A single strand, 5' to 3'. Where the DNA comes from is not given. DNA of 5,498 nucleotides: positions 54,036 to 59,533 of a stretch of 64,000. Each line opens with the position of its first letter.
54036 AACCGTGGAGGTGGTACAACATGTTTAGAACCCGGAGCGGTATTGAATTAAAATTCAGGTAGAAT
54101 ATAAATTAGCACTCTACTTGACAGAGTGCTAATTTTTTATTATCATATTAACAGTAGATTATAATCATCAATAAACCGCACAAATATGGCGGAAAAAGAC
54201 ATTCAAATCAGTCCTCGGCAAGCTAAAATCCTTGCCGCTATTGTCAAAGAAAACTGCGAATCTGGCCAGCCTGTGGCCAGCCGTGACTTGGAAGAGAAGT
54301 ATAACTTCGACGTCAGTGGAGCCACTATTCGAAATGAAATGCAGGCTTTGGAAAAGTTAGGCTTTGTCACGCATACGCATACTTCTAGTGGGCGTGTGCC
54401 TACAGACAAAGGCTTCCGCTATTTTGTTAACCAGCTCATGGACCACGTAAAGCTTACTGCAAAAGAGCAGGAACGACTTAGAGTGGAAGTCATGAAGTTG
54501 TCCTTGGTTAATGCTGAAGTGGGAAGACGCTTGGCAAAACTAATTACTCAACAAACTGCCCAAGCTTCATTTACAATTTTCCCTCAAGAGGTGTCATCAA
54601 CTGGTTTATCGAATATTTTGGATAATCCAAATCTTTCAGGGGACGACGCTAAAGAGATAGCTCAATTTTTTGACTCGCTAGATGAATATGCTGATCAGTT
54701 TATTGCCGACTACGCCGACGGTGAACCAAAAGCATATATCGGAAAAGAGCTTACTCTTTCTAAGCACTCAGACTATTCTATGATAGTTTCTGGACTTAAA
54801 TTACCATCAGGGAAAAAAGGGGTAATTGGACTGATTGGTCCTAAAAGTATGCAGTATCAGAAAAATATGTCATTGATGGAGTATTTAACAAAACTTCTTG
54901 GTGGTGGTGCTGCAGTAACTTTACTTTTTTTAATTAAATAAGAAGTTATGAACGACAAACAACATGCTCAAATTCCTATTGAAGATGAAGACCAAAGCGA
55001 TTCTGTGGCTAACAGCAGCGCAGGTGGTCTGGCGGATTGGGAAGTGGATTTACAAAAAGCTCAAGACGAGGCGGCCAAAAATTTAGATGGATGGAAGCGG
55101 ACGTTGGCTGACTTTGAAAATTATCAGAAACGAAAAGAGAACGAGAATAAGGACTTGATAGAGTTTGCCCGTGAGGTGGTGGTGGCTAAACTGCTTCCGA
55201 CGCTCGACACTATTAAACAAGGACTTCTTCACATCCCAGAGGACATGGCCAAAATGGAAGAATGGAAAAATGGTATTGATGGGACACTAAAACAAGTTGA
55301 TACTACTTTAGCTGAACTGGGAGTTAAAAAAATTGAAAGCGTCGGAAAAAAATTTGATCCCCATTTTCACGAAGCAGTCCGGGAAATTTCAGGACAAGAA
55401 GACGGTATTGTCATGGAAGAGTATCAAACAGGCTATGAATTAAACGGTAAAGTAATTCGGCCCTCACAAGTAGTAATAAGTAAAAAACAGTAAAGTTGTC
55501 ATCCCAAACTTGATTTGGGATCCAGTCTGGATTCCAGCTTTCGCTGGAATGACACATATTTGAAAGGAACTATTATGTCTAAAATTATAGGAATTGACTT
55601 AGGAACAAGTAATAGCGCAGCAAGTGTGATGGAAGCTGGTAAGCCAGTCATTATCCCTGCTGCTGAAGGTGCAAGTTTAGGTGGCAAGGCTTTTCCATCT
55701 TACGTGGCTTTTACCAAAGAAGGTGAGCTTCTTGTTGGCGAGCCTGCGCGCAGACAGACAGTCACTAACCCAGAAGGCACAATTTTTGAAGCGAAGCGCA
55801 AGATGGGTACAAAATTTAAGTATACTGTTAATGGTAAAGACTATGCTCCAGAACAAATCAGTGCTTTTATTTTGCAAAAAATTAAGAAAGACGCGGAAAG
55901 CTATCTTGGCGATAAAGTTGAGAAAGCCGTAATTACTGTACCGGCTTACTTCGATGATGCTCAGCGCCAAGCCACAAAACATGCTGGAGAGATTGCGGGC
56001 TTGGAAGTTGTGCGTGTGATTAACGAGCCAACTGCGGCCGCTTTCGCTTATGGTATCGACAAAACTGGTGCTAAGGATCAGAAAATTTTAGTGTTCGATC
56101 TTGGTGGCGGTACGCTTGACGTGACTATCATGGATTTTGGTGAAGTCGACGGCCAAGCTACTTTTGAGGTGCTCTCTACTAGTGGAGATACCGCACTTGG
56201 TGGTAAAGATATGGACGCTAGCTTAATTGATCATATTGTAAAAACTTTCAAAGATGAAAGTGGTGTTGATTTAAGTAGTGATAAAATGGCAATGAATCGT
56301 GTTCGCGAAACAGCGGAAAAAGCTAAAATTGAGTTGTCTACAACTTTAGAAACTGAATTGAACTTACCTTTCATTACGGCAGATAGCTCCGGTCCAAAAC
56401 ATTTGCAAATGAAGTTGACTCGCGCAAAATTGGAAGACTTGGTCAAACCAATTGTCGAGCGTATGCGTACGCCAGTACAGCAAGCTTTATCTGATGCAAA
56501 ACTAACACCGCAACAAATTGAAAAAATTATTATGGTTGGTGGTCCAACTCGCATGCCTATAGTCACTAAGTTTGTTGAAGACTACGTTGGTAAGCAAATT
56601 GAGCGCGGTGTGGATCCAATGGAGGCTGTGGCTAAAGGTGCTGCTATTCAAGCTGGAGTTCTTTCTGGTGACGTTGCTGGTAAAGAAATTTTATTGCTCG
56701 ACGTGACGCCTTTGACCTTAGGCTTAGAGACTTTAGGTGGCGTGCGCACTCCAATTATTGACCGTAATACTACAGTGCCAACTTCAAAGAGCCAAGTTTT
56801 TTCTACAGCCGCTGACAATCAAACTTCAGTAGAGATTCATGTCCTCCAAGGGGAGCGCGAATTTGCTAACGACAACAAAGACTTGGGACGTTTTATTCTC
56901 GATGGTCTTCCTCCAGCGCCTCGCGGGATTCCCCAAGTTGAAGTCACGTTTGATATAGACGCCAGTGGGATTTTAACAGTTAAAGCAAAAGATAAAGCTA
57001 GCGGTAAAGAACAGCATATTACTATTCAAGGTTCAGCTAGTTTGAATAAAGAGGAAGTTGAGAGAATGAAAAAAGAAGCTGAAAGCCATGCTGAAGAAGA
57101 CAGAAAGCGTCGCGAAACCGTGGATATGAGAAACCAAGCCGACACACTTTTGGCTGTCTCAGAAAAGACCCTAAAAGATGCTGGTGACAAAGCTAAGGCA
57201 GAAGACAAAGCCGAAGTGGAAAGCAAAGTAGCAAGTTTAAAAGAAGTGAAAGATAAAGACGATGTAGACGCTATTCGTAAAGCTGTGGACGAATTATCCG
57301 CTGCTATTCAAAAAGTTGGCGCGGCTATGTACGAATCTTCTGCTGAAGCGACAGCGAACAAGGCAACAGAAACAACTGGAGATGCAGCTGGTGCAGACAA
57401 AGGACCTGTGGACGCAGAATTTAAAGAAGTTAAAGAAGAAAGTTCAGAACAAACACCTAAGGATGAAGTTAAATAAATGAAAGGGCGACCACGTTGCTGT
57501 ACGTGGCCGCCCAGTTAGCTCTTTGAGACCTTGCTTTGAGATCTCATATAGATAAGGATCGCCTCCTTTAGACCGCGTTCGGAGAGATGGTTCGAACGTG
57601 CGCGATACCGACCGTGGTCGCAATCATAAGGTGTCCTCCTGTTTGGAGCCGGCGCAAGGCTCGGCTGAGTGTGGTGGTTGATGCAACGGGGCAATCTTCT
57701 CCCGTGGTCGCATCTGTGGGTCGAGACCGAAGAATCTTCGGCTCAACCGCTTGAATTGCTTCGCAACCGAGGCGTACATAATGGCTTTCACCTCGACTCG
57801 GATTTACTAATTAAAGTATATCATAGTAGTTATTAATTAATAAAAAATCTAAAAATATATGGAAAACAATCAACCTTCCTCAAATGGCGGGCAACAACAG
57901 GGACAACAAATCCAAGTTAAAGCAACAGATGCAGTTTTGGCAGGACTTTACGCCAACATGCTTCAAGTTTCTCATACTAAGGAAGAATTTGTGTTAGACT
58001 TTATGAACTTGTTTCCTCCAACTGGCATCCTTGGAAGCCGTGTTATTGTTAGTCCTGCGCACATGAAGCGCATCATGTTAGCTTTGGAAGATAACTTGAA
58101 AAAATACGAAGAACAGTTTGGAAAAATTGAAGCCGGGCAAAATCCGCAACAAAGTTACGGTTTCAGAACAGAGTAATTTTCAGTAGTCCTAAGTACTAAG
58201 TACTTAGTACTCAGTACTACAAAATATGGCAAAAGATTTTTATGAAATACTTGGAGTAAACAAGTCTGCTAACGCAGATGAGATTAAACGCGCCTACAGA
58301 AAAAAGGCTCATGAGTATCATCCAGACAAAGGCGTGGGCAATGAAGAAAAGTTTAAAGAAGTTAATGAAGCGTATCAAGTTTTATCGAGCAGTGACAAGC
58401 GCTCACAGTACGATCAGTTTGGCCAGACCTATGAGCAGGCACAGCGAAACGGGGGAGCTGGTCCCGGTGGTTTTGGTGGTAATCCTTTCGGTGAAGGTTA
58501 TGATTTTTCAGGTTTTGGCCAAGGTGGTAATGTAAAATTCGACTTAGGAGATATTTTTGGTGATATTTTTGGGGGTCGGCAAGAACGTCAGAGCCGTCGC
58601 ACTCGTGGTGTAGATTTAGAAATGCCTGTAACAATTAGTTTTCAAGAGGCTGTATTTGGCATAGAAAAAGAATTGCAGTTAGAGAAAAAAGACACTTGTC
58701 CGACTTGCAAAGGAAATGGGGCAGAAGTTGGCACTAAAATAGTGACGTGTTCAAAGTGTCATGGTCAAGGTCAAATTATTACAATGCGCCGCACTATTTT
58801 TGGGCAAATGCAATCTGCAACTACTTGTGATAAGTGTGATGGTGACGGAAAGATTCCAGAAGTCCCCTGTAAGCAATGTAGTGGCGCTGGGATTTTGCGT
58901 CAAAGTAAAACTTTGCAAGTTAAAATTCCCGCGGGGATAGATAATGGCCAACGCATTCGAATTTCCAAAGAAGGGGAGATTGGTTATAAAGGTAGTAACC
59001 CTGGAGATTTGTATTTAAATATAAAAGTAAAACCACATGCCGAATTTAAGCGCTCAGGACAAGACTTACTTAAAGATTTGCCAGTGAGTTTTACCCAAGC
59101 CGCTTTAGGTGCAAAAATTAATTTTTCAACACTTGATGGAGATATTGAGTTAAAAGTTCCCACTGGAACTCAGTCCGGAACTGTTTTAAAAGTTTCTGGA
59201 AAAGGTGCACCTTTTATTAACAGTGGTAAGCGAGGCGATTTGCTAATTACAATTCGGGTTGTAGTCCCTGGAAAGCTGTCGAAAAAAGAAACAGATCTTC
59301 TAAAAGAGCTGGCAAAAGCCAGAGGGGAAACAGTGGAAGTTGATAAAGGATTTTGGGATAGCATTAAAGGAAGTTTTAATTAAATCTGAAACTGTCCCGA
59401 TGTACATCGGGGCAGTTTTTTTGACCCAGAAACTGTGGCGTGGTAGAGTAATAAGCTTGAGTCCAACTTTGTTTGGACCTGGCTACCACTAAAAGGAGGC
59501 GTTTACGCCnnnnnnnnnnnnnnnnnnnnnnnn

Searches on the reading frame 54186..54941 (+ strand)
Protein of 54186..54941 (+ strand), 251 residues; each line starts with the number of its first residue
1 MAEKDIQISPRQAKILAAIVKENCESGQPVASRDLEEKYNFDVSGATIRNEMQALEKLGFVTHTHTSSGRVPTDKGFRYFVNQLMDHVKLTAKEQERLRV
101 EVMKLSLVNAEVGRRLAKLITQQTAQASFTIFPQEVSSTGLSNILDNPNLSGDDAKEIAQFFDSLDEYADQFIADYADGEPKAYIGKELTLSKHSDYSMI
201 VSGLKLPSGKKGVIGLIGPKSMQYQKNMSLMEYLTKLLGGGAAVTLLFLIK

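Call 19: search_protein_families(library=pfam, proteins=[window:54186-54941:+], max_evalue=0.001)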
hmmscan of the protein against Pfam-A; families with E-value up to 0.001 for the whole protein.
window:54186-54941:+ (251 aa): 3 families
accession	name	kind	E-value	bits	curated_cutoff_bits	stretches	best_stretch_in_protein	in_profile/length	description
PF01628.27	HrcA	-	2.4e-16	60.8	22.2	1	113-227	106-214/215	HrcA protein C terminal domain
PF03444.21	HrcA_DNA-bdg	-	5.6e-05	23.2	21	1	8-80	2-73/79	Winged helix-turn-helix transcription repressor, HrcA DNA-binding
PF01726.22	LexA_DNA_bind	-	0.00044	20.4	23.7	0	8-66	4-61/65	LexA DNA binding domain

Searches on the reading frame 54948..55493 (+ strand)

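Call 19: search_protein_families(library=pfam, proteins=[window:54948-55493:+], max_evalue=0.001)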
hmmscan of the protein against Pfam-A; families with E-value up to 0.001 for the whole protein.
window:54948-55493:+ (181 aa): 1 family
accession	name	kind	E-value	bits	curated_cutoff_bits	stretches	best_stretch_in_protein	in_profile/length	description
PF01025.24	GrpE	-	4.2e-37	127.8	25.8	1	30-179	15-165/165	GrpE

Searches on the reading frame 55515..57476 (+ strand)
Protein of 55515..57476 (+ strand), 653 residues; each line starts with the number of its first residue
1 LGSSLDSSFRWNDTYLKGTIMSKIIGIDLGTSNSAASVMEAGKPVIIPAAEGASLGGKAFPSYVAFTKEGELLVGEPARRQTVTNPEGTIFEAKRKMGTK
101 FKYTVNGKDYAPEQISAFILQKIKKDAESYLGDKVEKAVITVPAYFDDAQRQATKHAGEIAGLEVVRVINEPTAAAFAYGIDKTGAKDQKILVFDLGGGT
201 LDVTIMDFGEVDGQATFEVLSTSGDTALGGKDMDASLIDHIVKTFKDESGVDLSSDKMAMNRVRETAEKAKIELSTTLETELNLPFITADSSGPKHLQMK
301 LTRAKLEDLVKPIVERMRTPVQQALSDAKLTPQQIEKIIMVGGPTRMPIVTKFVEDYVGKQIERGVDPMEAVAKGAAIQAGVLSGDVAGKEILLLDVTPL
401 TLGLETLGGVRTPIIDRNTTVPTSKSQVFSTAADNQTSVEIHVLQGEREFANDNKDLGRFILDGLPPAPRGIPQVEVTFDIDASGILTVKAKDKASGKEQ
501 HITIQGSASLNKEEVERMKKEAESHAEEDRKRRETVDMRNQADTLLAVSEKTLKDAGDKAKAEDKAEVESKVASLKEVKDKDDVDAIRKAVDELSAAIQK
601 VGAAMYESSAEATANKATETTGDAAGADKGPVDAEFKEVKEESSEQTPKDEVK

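Call 19: search_protein_families(library=pfam, proteins=[window:55515-57476:+], max_evalue=0.001)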
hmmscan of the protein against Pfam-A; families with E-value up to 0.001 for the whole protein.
window:55515-57476:+ (653 aa): 3 families
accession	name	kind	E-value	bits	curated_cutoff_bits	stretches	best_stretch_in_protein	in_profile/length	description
PF00012.26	HSP70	-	1.8e-222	740.2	20.6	2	104-607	102-599/599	Hsp70 protein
PF06723.19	MreB_Mbl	-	7.1e-17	61.7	27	1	24-378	3-317/327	MreB/Mbl protein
PF02782.22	FGGY_C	-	0.00089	19.5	27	0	329-382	144-196/198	FGGY family of carbohydrate kinases, C-terminal domain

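Call 110: find_encoding_contigs(protein=P0292, flank=10000, max_places=3)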
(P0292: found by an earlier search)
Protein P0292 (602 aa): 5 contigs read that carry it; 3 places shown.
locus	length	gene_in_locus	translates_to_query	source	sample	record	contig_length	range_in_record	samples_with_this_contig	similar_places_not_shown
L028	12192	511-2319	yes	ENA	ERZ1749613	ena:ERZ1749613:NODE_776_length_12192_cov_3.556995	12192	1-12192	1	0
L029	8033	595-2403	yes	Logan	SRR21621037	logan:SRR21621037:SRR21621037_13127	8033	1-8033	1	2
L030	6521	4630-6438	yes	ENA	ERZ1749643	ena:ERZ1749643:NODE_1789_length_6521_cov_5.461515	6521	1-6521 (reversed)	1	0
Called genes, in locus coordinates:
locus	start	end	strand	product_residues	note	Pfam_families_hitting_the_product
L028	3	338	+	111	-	?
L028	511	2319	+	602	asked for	PF00753:Lactamase_B, PF12706:Lactamase_B_2, PF22505:RNase_J_b_CASP, PF07521:RMMBL, PF17770:RNase_J_C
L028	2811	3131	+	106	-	-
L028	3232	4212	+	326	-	PF00579:tRNA-synt_1b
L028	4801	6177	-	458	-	PF02878:PGM_PMM_I, PF02879:PGM_PMM_II, PF02880:PGM_PMM_III, PF00408:PGM_PMM_IV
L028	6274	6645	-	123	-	-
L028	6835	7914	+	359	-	PF01926:MMR_HSR1, PF02421:FeoB_N, PF06071:YchF-GTPase_C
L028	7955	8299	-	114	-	-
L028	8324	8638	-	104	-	-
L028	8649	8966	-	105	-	-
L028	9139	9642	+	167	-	PF01250:Ribosomal_S6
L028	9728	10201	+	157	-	PF00436:SSB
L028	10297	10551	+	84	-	PF01084:Ribosomal_S18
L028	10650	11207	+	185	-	PF08207:EFP_N, PF01132:EFP, PF09285:Elong-fact-P_C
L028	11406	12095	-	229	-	-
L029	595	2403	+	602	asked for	PF00753:Lactamase_B, PF12706:Lactamase_B_2, PF22505:RNase_J_b_CASP, PF07521:RMMBL, PF17770:RNase_J_C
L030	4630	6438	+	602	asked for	PF00753:Lactamase_B, PF12706:Lactamase_B_2, PF22505:RNase_J_b_CASP, PF07521:RMMBL, PF17770:RNase_J_C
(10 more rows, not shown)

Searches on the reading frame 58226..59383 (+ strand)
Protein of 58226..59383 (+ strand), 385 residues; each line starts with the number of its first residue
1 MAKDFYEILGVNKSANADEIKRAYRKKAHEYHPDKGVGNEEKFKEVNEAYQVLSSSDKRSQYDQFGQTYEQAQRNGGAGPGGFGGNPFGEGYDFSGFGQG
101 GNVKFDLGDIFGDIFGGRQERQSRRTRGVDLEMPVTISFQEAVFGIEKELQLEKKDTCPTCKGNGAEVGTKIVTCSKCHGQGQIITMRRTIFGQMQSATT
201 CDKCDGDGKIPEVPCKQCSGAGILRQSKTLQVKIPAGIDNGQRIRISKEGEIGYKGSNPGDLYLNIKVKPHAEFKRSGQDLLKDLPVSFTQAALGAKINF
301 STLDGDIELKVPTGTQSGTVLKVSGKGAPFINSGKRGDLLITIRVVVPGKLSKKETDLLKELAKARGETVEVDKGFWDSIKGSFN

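Call 19: search_protein_families(library=pfam, proteins=[window:58226-59383:+], max_evalue=0.001)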
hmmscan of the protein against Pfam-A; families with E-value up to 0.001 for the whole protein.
window:58226-59383:+ (385 aa): 5 families
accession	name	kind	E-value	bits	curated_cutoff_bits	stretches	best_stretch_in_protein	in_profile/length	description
PF01556.23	DnaJ_C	-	7.5e-51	172.6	26.6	1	131-348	1-152/152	DnaJ C terminal domain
PF00226.36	DnaJ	-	2.6e-24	85.5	27.8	1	4-63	1-63/63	DnaJ domain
PF00684.25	DnaJ_CXXCXGXG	-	1.3e-16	61.1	32.7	1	158-222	1-65/65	DnaJ central domain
PF15777.11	Anti-TRAP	-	9.9e-07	29.1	32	0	156-186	11-44/59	Tryptophan RNA-binding attenuator protein inhibitory protein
PF17302.8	DUF5351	-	0.0009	19.9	27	0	157-166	19-28/29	Family of unknown function (DUF5351)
